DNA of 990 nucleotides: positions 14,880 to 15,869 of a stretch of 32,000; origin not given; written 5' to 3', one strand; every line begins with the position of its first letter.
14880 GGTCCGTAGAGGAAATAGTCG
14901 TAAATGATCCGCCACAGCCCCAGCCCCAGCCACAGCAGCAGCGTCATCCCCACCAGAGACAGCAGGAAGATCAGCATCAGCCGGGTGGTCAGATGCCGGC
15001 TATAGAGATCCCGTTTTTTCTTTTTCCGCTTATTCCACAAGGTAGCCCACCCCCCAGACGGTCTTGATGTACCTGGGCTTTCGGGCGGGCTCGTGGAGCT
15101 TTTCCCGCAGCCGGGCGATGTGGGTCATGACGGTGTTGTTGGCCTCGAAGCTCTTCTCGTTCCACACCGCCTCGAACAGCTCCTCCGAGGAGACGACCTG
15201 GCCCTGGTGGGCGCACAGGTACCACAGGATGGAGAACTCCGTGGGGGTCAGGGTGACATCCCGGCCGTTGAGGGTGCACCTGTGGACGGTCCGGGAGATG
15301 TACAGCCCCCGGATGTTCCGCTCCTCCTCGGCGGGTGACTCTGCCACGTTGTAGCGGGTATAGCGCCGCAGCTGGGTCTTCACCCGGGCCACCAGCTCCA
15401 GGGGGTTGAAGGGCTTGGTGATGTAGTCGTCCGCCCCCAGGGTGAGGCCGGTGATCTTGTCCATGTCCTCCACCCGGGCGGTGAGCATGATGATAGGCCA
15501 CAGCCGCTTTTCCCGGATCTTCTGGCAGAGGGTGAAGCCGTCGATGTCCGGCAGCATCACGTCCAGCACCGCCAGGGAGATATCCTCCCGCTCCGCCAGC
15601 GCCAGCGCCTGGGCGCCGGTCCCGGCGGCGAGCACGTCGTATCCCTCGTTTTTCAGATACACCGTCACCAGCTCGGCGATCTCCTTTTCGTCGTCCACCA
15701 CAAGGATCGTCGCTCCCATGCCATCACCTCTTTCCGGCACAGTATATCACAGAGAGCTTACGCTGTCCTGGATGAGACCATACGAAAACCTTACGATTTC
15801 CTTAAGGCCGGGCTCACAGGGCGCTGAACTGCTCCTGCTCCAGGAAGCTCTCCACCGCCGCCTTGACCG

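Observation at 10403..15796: vanG-type D-Ala:D-Ser ligase operon with non-canonical gene content (no D,D-peptidase; acetyltransferase and soluble racemase instead)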

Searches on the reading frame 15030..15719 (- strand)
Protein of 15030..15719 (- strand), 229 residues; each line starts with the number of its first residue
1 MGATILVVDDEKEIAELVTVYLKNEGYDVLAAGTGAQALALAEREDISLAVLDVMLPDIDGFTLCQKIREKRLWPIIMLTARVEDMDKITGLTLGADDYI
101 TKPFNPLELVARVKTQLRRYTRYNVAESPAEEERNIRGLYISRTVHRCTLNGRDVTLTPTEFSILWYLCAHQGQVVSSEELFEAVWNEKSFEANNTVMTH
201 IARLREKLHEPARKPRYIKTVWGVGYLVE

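Call 3: search_protein_families(library=pfam, proteins=[window:15030-15719:-])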
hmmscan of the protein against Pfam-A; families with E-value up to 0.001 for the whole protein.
window:15030-15719:- (229 aa): 2 families
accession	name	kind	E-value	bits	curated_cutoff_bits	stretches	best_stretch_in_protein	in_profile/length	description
PF00072.30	Response_reg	-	1.7e-29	102.6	30.2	1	5-114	1-111/111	Response regulator receiver domain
PF00486.34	Trans_reg_C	-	7.2e-29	100.1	26.2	1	152-227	1-76/77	Transcriptional regulatory protein, C terminal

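Call 4: search_protein_families(library=ncbifam, proteins=[window:15030-15719:-])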
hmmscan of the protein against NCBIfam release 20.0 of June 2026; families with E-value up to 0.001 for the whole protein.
window:15030-15719:- (229 aa): 103 families (the best 25 are shown)
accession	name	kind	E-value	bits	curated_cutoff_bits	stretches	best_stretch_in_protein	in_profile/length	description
NF033117.2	vanR_ACDEGLN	exception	1.2e-111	371.7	350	1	5-229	1-226/226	VanR-ABDEGLN family response regulator transcription factor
NF000404.1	vanR-D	exception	5.8e-100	333.6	500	1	2-229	2-231/232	vancomycin resistance response regulator transcription factor VanR-D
NF000403.1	vanR-C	exception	4.1e-99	330.9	480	1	1-229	1-230/231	vancomycin resistance response regulator transcription factor VanR-C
NF000401.1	vanR-A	exception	4.1e-82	275.1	500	1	1-229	1-230/231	vancomycin resistance response regulator transcription factor VanR-A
NF033120.0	vanR_FM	exception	5e-76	255.4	460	1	4-227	5-228/231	vancomycin resistance response regulator transcription factor, VanR-F/VanR-M family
NF040534.1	resp_reg_YycF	equivalog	3.5e-62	209.7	340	1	4-228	2-227/231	response regulator YycF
NF040689.1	MtrAB_MtrA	equivalog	2.4e-60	203.6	300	1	5-227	1-217/219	MtrAB system response regulator MtrA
TIGR02154.1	PhoB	equivalog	2.4e-59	200.4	296.2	1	1-227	1-224/226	phosphate regulon transcriptional regulator PhoB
NF045944.1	ResRegRpaBCyano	equivalog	3.3e-59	200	330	1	6-228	1-227/229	response regulator transcription factor RpaB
NF007005.1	PRK09468.1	equivalog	5.6e-56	189.6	331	1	4-227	5-230/237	osmolarity response regulator transcription factor OmpR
NF008296.0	PRK11083.1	equivalog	6.2e-56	189.3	273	1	3-227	4-224/228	two-component system response regulator CreB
NF053854.1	RespRegPhoBBctds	equivalog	7.2e-56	189.1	270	1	5-228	1-224/225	two-component system response regulator PhoB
NF041733.1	resp_reg_CseB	equivalog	6e-52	176.3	350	1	4-227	2-225/228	two-component system response regulator CseB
NF007982.1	PRK10710.1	equivalog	1.9e-51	174.9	380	1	3-227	8-226/235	envelope stress response regulator BaeR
NF008199.0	PRK10955.1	equivalog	6.9e-48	163.6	341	1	4-228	3-228/232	envelope stress response regulator transcription factor CpxR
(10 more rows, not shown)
